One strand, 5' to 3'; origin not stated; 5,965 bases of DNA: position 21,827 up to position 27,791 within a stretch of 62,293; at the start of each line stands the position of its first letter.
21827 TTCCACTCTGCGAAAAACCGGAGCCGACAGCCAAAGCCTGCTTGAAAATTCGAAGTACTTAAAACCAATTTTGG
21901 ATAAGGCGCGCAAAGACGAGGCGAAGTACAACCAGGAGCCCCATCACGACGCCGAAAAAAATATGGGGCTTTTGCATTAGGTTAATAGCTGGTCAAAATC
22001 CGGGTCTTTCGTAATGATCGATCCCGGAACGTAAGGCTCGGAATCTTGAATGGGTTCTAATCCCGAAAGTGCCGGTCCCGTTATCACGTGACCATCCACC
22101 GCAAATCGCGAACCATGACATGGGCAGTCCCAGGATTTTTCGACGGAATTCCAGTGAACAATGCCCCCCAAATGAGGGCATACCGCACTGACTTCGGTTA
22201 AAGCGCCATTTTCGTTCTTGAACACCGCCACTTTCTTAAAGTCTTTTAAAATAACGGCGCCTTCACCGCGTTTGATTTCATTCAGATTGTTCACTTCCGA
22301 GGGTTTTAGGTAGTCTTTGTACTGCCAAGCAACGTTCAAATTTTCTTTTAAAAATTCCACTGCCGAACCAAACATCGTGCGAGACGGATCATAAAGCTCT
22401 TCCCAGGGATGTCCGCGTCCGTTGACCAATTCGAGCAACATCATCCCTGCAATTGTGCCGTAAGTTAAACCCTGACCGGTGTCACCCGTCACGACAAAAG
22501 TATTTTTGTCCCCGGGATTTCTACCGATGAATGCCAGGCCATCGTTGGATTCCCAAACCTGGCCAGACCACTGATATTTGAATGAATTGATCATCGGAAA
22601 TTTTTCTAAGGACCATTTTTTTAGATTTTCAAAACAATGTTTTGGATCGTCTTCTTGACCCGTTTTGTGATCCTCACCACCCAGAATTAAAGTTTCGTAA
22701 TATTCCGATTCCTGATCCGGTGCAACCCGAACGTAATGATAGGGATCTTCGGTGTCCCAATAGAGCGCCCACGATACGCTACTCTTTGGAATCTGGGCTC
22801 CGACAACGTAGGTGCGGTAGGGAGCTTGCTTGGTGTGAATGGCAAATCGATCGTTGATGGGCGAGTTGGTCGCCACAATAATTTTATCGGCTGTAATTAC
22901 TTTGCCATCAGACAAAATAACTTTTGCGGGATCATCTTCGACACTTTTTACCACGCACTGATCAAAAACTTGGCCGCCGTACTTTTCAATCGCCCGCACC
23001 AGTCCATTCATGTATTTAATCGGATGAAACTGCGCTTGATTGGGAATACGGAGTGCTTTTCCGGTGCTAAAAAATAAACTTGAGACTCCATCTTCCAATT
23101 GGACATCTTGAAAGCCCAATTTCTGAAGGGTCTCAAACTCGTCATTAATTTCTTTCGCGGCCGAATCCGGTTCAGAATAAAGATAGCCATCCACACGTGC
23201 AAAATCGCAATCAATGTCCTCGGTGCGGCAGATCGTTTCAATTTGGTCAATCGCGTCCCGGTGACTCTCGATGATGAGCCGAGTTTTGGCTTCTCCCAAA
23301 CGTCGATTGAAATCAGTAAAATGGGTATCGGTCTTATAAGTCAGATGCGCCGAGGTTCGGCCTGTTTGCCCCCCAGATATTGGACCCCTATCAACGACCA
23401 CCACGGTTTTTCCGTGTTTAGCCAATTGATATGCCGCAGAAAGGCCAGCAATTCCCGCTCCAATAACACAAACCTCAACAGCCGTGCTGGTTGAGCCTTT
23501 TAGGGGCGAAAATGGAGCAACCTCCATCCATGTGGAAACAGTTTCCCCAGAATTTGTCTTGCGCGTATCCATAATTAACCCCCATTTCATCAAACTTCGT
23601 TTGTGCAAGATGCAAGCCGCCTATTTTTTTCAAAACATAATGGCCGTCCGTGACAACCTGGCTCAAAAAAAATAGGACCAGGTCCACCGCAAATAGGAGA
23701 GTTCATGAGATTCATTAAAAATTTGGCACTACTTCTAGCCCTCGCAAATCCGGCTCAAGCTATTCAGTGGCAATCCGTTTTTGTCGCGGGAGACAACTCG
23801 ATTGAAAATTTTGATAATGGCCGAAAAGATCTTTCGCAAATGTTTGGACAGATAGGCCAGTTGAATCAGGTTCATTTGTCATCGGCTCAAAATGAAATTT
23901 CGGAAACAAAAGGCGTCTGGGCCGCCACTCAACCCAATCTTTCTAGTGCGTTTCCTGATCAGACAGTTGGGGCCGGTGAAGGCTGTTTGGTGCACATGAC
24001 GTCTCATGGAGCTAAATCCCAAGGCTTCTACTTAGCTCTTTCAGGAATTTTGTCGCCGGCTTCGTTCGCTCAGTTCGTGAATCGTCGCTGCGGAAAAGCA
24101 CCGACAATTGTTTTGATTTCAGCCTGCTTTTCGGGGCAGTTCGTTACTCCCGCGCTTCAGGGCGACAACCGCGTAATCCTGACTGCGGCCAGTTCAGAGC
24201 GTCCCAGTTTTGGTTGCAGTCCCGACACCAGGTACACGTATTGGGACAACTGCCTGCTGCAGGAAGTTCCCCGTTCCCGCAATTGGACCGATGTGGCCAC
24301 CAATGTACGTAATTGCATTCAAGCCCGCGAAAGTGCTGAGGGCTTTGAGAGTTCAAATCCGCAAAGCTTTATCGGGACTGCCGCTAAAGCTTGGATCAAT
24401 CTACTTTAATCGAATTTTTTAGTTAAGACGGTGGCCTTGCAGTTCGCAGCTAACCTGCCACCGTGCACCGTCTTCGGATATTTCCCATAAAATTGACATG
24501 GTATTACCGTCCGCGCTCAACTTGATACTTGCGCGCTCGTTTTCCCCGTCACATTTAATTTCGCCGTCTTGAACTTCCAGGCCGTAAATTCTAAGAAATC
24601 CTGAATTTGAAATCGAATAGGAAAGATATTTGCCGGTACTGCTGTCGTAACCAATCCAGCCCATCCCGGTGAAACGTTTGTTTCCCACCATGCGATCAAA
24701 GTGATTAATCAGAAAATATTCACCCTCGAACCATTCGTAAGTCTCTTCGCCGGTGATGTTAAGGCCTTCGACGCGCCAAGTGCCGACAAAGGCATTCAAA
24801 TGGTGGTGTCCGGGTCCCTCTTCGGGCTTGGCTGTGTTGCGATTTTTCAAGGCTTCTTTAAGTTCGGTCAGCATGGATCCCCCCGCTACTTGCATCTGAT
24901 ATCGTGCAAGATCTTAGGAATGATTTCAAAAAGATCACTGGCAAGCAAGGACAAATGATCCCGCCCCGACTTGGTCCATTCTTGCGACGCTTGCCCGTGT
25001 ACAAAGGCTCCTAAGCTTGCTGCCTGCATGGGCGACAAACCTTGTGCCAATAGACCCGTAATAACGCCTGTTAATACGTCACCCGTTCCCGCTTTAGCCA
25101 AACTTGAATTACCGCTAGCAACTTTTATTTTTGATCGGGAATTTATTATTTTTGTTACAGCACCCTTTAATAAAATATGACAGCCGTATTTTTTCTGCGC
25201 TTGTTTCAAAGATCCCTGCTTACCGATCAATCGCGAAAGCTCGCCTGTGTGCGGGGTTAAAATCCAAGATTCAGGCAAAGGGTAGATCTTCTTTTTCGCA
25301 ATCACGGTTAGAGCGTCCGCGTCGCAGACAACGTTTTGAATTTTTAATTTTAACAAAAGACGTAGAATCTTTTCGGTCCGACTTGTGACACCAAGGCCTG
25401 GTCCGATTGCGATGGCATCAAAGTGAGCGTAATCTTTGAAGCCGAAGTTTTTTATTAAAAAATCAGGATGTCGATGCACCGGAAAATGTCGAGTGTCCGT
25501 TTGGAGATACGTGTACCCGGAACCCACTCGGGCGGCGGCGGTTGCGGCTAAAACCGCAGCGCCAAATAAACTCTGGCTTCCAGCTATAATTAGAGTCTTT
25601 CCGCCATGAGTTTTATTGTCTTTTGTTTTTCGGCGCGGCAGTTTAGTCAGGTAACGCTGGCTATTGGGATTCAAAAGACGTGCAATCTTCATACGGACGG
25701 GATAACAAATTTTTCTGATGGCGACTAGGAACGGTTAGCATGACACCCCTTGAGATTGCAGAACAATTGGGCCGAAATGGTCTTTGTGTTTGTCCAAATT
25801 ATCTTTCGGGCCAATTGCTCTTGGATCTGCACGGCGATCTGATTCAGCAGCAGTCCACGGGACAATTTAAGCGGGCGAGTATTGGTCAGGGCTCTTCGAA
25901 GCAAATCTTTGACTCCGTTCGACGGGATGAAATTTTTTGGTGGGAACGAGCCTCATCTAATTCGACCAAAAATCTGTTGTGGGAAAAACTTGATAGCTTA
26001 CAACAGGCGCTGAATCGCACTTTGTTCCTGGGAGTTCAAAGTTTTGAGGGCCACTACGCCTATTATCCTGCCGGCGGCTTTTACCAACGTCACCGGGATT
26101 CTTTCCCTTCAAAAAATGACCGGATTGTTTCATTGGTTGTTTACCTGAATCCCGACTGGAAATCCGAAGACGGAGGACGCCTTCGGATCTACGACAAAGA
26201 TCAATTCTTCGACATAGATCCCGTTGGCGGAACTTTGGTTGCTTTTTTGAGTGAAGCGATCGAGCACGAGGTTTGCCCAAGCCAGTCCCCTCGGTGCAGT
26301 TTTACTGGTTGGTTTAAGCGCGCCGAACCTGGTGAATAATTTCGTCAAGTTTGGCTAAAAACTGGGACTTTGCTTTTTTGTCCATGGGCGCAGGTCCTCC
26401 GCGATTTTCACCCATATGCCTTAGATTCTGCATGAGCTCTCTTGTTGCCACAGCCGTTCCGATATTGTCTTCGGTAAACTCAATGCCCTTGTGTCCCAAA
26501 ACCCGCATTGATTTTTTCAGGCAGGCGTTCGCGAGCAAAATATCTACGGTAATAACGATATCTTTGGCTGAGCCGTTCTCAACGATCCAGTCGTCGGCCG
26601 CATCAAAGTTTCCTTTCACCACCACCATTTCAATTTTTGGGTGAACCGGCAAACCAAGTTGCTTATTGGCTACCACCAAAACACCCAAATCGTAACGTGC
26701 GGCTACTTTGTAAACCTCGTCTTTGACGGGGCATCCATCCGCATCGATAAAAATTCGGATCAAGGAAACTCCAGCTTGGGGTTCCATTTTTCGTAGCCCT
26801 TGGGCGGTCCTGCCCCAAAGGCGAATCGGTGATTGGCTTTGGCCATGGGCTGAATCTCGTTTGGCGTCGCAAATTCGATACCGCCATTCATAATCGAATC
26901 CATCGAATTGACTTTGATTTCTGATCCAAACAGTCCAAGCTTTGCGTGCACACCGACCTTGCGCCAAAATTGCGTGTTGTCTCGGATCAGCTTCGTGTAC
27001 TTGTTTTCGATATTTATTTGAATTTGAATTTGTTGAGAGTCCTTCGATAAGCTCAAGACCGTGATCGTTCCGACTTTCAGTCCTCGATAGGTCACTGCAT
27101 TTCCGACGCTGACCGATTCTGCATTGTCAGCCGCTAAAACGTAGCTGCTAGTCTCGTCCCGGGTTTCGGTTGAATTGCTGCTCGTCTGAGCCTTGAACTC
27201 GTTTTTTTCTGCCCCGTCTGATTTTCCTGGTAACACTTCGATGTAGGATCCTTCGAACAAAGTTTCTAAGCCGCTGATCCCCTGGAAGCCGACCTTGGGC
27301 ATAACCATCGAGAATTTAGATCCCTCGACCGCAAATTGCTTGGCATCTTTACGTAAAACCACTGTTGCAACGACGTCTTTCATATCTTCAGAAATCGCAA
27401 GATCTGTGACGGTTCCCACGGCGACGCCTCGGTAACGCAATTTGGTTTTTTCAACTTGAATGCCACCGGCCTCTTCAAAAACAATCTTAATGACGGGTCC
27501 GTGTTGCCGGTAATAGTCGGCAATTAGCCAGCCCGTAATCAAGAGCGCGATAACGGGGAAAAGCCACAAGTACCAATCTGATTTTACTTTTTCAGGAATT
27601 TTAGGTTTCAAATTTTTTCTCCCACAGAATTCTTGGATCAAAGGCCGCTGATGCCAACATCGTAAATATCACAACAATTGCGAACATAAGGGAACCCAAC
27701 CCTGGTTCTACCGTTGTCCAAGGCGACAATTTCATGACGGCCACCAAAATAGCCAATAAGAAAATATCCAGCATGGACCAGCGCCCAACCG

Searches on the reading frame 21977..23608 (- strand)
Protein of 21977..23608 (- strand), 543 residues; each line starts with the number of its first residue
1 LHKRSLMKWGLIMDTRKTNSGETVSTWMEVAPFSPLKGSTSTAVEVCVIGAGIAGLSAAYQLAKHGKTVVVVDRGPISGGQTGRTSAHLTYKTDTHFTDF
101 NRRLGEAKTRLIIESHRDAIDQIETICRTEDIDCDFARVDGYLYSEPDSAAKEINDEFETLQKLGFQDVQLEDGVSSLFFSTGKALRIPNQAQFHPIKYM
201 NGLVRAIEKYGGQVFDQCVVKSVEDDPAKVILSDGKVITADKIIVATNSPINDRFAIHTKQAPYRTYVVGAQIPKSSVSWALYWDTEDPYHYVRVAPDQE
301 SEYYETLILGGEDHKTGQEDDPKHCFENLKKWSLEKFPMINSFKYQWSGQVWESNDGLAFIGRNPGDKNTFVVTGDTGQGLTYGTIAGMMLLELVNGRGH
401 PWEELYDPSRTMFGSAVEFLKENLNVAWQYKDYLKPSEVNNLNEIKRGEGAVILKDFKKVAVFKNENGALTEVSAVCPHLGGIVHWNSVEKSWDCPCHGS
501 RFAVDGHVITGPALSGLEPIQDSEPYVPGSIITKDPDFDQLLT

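Call 42: search_protein_families(library=pfam, proteins=[window:21977-23608:-], max_evalue=0.00001)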
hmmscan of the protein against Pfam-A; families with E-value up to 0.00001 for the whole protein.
window:21977-23608:- (543 aa): 9 families
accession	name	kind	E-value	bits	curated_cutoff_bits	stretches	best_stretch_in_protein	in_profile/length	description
PF01266.30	DAO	-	3.5e-50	171.9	27.9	1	46-393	2-352/353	FAD dependent oxidoreductase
PF00355.32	Rieske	-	3.8e-10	40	20.3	1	443-517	9-84/88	Rieske [2Fe-2S] domain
PF13450.12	NAD_binding_8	-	4.5e-10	40.1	21.9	1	48-83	1-36/68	NAD(P)-binding Rossmann-like domain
PF07992.20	Pyr_redox_2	-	6.9e-10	39.2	26.1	1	45-123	2-81/291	Pyridine nucleotide-disulphide oxidoreductase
PF00890.30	FAD_binding_2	-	1.6e-08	34.6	20.4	1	46-83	2-39/414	FAD binding domain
PF12831.13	FAD_oxidored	-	3.6e-08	33.5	27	1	45-87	1-41/416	FAD dependent oxidoreductase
PF01593.30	Amino_oxidase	-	3.6e-07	30.2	19.8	0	200-250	203-257/443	Flavin containing amine oxidoreductase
PF03486.20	HI0933_like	-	1e-06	28.8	50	0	45-79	2-36/244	HI0933-like protein Rossmann domain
PF01134.28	GIDA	-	6.9e-06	25.8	22.1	0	46-72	2-28/391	Glucose inhibited division protein A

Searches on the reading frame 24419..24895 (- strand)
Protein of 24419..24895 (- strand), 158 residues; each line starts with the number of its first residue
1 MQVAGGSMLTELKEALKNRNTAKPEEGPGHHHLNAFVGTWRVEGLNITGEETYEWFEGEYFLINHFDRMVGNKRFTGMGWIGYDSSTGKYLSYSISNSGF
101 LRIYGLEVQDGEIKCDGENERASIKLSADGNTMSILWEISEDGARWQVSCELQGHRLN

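Call 41: search_protein_families(library=pfam, proteins=[window:24419-24895:-], max_evalue=0.00001)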
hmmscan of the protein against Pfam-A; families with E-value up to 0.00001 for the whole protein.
window:24419-24895:- (158 aa): 1 family
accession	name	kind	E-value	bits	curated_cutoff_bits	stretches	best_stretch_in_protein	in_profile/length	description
PF07617.17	DUF1579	-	3.8e-07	30.6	25.2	1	27-114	3-96/155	Protein of unknown function (DUF1579)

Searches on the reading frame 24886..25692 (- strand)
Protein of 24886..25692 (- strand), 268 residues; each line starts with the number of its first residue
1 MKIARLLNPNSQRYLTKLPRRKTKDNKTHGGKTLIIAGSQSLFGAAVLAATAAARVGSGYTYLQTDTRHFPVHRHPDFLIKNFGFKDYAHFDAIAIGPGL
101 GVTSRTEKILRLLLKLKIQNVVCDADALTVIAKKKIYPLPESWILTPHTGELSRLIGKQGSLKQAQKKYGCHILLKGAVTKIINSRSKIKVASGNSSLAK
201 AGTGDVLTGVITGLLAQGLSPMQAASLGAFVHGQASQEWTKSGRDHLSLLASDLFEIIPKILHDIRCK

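Call 41: search_protein_families(library=pfam, proteins=[window:24886-25692:-], max_evalue=0.00001)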
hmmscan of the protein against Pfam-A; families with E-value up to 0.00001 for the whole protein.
window:24886-25692:- (268 aa): 1 family
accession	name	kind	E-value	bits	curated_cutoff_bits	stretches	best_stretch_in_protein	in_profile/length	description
PF01256.23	Carb_kinase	-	9.2e-48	163.3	27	1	34-260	2-242/242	NAD(P)H-hydrate dehydratase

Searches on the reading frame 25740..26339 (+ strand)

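Call 41: search_protein_families(library=pfam, proteins=[window:25740-26339:+], max_evalue=0.00001)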
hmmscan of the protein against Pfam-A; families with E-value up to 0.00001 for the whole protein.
window:25740-26339:+ (199 aa): 2 families
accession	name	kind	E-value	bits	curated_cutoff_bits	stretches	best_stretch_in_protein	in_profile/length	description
PF13640.12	2OG-FeII_Oxy_3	-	1.4e-23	84.1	27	1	105-192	2-97/98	2OG-Fe(II) oxygenase superfamily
PF13661.12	2OG-FeII_Oxy_4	-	3.1e-14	53.7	27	1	105-193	2-98/98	2OG-Fe(II) oxygenase superfamily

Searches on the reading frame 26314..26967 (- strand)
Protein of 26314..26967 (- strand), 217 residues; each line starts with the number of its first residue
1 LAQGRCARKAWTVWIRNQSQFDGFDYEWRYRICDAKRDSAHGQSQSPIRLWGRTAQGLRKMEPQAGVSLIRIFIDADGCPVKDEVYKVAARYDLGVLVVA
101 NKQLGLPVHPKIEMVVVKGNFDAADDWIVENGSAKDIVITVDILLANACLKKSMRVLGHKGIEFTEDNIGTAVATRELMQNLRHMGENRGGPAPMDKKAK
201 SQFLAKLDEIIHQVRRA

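Call 41: search_protein_families(library=pfam, proteins=[window:26314-26967:-], max_evalue=0.00001)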
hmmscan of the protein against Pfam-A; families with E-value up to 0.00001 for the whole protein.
window:26314-26967:- (217 aa): 1 family
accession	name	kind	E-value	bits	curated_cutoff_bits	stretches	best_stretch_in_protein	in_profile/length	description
PF02639.20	DUF188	-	4.8e-41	139.9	24.3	1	84-212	1-129/130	Uncharacterized BCR, YaiI/YqxD family COG1671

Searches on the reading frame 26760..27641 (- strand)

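Call 41: search_protein_families(library=pfam, proteins=[window:26760-27641:-], max_evalue=0.00001)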
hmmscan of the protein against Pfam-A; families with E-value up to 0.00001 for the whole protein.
window:26760-27641:- (293 aa): 1 family
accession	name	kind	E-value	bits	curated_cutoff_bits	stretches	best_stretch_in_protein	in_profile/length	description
PF02470.25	MlaD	-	3.9e-27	94.7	25.1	2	164-224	2-62/81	MlaD protein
